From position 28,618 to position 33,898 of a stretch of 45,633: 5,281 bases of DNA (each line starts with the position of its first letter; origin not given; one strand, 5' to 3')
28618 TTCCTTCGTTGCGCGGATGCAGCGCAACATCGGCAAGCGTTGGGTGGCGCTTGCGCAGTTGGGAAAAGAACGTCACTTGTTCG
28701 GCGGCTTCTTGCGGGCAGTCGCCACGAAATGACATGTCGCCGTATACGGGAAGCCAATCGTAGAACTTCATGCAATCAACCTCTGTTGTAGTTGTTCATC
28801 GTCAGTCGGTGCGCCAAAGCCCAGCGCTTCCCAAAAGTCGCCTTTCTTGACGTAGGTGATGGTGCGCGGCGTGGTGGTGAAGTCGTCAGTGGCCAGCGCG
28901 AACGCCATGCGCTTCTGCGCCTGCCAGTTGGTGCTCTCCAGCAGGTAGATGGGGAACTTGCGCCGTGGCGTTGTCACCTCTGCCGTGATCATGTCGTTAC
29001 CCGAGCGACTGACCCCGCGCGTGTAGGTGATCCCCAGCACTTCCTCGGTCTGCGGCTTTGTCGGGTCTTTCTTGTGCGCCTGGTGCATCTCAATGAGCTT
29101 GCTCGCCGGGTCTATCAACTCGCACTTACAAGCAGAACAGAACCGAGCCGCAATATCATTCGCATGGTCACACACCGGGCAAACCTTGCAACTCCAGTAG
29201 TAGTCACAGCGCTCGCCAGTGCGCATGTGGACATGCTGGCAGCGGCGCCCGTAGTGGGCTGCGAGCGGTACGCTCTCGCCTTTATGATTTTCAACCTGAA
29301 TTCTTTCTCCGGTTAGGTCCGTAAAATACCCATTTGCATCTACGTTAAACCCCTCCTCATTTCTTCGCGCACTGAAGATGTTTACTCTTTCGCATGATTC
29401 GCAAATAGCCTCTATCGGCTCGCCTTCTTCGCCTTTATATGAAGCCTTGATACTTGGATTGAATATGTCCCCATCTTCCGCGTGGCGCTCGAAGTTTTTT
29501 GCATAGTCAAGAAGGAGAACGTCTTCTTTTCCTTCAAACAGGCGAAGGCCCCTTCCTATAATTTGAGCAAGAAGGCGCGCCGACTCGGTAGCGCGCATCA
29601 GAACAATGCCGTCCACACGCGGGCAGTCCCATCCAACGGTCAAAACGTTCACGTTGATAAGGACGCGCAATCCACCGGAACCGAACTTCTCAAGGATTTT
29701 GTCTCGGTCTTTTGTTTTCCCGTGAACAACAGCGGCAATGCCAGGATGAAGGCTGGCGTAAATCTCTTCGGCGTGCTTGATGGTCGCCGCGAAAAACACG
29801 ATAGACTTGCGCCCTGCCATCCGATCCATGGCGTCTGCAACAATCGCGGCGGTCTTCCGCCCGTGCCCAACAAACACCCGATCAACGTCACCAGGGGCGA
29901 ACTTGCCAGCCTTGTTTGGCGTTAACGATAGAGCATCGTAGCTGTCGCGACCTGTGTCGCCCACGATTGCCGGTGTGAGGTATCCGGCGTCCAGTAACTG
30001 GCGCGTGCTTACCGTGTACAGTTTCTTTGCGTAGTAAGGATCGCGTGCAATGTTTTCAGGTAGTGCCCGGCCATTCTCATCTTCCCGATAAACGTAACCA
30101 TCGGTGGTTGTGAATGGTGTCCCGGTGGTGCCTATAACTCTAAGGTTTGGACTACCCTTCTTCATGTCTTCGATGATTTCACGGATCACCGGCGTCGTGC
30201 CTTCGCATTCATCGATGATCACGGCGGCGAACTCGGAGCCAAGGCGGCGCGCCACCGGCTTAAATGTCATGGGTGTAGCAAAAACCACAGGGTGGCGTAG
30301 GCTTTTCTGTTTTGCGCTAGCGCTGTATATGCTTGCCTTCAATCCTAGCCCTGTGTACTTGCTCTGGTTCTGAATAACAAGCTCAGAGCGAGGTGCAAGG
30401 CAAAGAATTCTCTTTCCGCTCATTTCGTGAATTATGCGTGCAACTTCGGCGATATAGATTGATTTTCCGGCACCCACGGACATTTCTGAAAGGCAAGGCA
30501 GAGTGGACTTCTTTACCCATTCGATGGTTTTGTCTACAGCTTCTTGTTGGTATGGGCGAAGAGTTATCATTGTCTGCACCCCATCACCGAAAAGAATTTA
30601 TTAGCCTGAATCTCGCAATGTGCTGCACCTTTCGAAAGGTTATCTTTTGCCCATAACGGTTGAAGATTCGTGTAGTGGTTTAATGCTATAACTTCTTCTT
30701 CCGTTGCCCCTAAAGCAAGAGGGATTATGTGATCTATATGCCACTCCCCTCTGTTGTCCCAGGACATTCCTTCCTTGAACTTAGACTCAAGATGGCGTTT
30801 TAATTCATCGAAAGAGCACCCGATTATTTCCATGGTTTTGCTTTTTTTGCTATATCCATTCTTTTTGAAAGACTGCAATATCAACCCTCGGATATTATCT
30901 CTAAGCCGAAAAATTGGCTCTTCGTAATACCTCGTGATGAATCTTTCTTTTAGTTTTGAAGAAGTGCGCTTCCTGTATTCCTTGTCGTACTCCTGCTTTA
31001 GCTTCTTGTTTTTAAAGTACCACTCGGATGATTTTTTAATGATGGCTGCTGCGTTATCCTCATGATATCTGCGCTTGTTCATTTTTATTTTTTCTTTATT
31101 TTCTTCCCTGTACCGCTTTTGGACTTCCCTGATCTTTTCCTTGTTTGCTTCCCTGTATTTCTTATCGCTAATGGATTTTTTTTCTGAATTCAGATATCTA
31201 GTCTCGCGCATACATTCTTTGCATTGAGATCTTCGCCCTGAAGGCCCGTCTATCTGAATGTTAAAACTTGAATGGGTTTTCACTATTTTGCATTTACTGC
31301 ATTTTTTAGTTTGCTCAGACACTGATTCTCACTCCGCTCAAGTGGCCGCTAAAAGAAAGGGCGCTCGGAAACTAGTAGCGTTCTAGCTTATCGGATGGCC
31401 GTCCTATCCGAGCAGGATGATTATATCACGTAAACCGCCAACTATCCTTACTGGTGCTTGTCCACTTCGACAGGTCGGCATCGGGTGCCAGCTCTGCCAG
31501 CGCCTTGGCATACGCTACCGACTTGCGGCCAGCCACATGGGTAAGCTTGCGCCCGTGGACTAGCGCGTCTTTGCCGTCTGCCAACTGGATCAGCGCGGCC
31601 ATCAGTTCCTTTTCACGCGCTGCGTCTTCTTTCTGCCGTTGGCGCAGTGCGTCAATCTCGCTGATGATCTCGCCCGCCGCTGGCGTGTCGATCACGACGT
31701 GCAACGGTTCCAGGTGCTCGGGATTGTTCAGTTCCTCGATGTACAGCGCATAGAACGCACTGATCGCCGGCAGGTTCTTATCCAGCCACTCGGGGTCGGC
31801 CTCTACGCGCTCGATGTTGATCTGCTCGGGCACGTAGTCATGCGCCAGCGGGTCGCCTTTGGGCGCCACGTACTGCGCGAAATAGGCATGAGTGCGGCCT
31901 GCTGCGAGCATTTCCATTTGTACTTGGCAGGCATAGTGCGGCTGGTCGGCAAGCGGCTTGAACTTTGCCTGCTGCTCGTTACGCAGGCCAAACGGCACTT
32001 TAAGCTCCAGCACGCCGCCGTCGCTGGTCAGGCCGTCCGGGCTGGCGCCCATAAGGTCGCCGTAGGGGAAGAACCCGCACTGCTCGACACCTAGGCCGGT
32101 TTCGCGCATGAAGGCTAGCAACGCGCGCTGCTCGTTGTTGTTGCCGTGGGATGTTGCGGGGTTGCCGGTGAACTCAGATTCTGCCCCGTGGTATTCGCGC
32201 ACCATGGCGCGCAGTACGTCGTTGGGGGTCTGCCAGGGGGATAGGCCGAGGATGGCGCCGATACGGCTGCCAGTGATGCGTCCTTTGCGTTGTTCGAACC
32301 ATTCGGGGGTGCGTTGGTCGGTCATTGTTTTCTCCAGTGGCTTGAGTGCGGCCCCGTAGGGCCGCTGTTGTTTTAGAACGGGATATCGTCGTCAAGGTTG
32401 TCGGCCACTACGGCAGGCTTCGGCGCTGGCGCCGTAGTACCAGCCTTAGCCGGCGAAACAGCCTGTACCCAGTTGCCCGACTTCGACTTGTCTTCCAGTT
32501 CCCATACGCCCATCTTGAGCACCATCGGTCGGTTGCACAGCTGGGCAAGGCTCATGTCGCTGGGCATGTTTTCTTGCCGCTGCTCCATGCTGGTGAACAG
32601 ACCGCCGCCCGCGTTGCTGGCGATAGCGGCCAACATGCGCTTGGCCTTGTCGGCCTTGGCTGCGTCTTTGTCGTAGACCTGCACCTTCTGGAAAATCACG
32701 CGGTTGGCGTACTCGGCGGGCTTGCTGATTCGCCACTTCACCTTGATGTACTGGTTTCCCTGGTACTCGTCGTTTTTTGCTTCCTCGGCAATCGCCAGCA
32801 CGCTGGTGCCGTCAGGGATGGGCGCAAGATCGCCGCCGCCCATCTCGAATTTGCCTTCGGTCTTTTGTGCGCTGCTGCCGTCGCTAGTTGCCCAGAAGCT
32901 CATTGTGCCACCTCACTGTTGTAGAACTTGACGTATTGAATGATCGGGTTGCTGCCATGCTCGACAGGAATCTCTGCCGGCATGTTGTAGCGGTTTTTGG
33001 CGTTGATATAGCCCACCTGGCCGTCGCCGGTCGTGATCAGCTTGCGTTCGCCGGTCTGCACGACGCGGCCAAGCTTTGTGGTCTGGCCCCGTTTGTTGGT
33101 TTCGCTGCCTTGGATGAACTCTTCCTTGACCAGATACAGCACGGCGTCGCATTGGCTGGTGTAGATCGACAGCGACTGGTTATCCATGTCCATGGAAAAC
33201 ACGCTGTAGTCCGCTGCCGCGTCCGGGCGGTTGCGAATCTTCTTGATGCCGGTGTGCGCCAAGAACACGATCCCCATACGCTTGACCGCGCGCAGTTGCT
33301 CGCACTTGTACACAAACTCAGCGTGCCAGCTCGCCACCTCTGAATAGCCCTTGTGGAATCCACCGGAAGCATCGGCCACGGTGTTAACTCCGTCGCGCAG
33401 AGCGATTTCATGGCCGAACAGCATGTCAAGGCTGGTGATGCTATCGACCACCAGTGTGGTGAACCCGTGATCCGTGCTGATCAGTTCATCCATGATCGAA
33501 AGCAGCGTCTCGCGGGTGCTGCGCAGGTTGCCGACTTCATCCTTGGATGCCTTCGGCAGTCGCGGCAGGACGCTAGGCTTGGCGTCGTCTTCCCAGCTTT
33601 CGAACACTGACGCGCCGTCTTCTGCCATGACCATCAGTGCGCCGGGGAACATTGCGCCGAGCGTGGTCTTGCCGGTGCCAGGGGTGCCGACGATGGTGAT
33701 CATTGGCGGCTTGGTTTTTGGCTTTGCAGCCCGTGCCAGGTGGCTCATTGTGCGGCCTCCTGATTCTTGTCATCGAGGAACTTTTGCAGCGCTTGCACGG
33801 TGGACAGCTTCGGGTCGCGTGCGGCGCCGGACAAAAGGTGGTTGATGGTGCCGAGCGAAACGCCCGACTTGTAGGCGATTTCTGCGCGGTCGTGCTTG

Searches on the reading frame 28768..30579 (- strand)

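Call 88: search_protein_families(library=pfam, proteins=[window:28768-30579:-], max_evalue=0.001)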
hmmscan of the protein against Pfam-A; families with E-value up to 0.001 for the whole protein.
window:28768-30579:- (603 aa): 4 families
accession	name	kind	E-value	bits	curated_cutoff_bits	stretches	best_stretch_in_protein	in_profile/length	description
PF04851.21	ResIII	-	6.7e-15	55.8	22.5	1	5-156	2-163/164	Type III restriction enzyme, res subunit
PF00271.37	Helicase_C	-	7.3e-12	46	23.5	1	255-346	13-108/110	Helicase conserved C-terminal domain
PF00270.35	DEAD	-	1.3e-07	31.9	26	1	9-156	2-161/167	DEAD/DEAH box helicase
PF18766.7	SWI2_SNF2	-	4.3e-06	27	26.7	1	11-160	2-160/221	SWI2/SNF2 ATPase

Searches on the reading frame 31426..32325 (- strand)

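Call 88: search_protein_families(library=pfam, proteins=[window:31426-32325:-], max_evalue=0.001)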
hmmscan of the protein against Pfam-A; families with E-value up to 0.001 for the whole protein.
window:31426-32325:- (299 aa): 1 family
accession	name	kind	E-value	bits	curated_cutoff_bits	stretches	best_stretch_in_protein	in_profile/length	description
PF09588.16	YqaJ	-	2.5e-22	80.2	22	1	8-144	1-149/150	YqaJ-like viral recombinase domain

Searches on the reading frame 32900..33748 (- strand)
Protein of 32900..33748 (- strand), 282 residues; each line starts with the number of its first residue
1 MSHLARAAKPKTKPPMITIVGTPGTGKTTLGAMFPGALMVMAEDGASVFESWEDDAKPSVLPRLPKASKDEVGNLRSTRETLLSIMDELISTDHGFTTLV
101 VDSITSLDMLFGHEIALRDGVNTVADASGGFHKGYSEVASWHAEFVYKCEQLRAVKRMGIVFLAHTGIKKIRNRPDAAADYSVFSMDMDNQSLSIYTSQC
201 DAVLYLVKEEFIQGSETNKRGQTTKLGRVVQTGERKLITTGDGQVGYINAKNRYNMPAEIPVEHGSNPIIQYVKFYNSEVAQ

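Call 88: search_protein_families(library=pfam, proteins=[window:32900-33748:-], max_evalue=0.001)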
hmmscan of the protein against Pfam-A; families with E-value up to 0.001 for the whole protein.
window:32900-33748:- (282 aa): 1 family
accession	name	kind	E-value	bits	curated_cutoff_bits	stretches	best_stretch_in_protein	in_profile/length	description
PF13479.12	AAA_24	-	5.2e-25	88.9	27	1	14-234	2-178/195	AAA domain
